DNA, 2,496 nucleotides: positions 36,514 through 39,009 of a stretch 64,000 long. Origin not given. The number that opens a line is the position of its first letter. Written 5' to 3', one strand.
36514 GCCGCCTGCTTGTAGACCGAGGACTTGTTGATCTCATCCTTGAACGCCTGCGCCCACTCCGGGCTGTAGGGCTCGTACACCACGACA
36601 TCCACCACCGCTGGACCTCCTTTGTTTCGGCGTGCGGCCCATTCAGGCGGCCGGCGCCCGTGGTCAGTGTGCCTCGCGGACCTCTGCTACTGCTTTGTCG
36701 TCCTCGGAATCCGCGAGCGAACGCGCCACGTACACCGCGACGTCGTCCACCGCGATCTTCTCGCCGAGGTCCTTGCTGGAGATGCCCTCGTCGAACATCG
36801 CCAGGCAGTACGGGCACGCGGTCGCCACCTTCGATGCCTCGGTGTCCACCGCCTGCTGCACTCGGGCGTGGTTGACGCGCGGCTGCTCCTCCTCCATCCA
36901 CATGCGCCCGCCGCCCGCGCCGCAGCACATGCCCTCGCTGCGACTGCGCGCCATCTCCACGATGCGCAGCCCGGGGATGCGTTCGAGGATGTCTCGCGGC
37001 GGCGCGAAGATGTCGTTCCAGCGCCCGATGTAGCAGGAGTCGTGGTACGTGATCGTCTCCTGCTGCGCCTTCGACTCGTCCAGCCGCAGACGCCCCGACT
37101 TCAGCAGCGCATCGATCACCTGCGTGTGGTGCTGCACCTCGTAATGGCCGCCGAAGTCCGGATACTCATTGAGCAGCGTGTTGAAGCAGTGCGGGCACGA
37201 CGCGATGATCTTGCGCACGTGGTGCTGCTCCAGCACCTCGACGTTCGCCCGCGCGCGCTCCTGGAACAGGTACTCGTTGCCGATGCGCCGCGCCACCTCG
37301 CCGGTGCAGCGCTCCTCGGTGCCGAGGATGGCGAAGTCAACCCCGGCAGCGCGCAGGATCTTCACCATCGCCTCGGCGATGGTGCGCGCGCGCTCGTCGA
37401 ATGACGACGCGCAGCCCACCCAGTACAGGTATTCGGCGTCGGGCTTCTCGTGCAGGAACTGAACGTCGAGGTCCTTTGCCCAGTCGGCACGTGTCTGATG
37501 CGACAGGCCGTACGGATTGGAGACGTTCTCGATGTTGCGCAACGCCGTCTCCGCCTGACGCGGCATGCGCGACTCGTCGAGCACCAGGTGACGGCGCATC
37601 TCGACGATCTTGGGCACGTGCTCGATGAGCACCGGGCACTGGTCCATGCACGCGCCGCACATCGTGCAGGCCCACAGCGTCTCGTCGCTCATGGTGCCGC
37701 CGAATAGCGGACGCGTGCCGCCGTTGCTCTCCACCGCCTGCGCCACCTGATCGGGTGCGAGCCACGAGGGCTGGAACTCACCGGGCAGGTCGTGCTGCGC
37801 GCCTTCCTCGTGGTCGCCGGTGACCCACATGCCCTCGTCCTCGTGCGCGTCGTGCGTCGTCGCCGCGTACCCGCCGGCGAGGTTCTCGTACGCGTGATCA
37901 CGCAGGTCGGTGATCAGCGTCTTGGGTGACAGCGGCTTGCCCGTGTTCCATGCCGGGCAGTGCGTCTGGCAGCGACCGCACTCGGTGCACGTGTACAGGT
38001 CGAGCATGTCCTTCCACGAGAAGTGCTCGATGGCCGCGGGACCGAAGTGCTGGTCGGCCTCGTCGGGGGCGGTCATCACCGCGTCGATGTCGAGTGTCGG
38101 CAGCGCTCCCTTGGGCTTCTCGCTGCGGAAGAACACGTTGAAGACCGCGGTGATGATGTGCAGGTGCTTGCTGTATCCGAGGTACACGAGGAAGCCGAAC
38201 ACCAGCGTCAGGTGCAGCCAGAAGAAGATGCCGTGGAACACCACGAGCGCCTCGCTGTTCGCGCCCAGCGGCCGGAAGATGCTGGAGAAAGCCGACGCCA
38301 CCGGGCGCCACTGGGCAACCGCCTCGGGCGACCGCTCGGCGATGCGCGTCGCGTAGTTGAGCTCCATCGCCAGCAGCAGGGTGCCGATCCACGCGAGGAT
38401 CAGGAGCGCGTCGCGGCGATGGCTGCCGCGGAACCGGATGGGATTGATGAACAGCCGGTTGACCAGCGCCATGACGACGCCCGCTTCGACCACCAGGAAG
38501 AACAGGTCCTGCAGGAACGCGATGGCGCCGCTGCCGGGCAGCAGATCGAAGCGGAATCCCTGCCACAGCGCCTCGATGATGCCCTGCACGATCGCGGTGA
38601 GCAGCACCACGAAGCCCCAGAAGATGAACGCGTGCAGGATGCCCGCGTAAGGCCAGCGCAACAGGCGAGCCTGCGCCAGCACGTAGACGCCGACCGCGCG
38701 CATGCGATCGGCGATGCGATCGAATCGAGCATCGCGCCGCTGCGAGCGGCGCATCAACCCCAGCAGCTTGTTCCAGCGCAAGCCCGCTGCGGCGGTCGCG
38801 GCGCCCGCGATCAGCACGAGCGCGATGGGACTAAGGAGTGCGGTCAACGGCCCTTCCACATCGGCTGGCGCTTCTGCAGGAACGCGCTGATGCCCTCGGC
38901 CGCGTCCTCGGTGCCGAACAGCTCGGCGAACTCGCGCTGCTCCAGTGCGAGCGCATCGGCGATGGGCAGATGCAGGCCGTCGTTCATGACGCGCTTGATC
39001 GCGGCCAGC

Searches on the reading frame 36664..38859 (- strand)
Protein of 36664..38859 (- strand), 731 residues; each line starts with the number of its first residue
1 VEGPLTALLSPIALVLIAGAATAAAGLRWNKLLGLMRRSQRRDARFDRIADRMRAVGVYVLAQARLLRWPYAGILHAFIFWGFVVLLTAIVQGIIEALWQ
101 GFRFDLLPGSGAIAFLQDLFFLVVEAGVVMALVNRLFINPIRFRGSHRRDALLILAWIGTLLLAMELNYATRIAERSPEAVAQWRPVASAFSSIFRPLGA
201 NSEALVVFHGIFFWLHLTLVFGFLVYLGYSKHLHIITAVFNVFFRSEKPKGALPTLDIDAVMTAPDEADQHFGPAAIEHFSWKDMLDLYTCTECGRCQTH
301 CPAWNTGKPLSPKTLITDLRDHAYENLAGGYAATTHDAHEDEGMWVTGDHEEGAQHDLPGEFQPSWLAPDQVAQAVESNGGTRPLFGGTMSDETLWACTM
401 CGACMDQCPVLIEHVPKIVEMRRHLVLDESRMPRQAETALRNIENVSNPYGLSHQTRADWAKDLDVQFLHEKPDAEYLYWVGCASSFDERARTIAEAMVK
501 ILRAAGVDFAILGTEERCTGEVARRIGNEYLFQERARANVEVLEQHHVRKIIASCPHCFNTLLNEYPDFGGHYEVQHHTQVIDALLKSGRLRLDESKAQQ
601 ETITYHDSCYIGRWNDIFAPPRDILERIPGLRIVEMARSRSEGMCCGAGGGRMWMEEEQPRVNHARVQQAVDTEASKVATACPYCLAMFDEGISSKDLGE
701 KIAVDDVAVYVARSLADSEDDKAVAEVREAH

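Call 55: search_protein_families(library=pfam, proteins=[window:36664-38859:-], max_evalue=0.0001)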
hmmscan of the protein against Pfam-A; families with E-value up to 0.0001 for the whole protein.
window:36664-38859:- (731 aa): 8 families
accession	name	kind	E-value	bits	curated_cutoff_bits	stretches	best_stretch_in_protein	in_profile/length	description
PF02754.22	CCG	-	7.9e-31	106.5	20.6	2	603-690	1-85/85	Cysteine-rich domain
PF13187.11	Fer4_9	-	6.9e-09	36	27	1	291-410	2-49/52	4Fe-4S dicluster domain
PF13237.11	Fer4_10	-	3.1e-07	30.6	25.5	1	286-409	4-53/53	4Fe-4S dicluster domain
PF12838.12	Fer4_7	-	1.6e-06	28.9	27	0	286-303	33-50/52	4Fe-4S dicluster domain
PF13183.11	Fer4_8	-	2.9e-06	28.2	27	1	288-410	2-66/68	4Fe-4S dicluster domain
PF13484.11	Fer4_16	-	1.6e-05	26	30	0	291-311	2-21/66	4Fe-4S double cluster binding domain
PF13534.11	Fer4_17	-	4.5e-05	24.4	22.2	0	397-425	1-29/61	4Fe-4S dicluster domain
PF12797.12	Fer4_2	-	9e-05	22.6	24.5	0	282-303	1-22/22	4Fe-4S binding domain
